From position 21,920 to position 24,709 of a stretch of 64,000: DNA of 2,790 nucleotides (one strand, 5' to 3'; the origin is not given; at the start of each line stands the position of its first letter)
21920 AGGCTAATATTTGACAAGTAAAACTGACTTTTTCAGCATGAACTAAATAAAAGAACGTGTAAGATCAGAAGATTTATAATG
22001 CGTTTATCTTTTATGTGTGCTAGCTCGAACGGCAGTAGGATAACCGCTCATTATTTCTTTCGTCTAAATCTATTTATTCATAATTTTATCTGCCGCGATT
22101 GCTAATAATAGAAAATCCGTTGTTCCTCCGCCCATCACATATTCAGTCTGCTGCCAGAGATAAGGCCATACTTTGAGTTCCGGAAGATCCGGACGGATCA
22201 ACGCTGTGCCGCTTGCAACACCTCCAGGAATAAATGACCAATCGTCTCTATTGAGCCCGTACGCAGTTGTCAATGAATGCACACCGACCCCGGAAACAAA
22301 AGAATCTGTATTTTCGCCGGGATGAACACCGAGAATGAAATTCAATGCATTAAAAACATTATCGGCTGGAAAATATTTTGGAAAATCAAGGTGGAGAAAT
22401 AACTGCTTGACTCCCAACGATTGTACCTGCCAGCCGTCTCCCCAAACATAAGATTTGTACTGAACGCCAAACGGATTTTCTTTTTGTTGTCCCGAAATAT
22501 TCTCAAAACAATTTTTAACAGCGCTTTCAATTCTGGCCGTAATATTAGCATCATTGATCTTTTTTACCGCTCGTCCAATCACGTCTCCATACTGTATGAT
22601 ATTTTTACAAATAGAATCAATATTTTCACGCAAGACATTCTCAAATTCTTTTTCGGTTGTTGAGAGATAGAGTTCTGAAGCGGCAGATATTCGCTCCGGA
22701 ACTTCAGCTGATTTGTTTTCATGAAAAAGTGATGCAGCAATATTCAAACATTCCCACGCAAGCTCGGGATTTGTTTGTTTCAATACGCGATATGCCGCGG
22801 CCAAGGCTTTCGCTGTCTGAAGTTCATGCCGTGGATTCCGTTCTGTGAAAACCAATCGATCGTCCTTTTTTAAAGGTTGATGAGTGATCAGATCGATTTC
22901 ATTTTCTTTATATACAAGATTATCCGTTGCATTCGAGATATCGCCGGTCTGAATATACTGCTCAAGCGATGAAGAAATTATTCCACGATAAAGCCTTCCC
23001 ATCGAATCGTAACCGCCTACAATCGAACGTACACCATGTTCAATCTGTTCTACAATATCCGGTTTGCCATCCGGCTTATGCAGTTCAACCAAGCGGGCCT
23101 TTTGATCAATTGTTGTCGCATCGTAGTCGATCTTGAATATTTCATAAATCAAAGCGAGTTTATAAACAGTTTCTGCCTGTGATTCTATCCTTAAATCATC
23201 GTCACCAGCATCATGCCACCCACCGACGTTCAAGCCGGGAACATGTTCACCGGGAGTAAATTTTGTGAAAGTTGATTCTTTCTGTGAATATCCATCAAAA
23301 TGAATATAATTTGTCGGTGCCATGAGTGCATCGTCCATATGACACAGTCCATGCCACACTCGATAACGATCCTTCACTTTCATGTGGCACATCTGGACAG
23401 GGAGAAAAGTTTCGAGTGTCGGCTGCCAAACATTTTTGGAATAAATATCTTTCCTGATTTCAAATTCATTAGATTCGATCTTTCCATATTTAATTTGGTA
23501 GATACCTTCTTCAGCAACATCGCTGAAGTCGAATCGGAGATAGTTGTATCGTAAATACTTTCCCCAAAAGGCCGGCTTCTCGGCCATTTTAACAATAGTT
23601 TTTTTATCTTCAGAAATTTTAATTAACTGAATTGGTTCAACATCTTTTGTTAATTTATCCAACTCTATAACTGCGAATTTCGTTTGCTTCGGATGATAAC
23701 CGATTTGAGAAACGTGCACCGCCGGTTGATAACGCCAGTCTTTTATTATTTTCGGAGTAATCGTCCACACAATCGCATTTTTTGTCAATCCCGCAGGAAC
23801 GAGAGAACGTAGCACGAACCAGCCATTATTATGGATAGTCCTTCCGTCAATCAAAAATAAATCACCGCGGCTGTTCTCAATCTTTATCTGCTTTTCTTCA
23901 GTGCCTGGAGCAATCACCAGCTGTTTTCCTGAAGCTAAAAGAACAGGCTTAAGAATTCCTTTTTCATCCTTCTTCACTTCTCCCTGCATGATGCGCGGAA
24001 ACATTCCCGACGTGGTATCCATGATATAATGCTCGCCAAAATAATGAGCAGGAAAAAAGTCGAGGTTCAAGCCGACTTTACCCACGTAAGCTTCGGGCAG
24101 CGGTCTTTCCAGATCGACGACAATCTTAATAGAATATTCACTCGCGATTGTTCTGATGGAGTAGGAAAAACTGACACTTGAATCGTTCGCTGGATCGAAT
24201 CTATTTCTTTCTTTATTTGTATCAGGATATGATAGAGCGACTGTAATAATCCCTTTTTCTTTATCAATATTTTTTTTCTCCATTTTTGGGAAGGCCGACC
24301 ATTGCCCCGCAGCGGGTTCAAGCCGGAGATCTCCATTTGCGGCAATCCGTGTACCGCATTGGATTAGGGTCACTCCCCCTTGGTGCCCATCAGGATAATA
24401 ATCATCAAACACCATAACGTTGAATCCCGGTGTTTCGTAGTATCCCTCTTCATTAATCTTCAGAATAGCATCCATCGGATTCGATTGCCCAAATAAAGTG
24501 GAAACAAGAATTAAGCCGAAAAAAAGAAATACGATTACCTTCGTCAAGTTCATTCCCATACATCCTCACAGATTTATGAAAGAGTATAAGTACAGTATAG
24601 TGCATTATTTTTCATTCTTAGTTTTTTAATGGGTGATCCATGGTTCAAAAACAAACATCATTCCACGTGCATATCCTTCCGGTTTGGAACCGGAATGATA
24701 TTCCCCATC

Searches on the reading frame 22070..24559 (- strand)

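Call 7: search_protein_families(library=pfam, proteins=[window:22070-24559:-])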
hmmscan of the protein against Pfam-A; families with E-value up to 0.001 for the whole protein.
window:22070-24559:- (829 aa): 2 families
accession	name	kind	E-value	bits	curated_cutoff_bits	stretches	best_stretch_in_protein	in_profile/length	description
PF00759.25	Glyco_hydro_9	-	1.8e-13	51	27.7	1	398-764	25-383/444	Glycosyl hydrolase family 9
PF02927.20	CelD_N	-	1.6e-09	38.9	24.6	1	277-362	2-85/86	Cellulase N-terminal ig-like domain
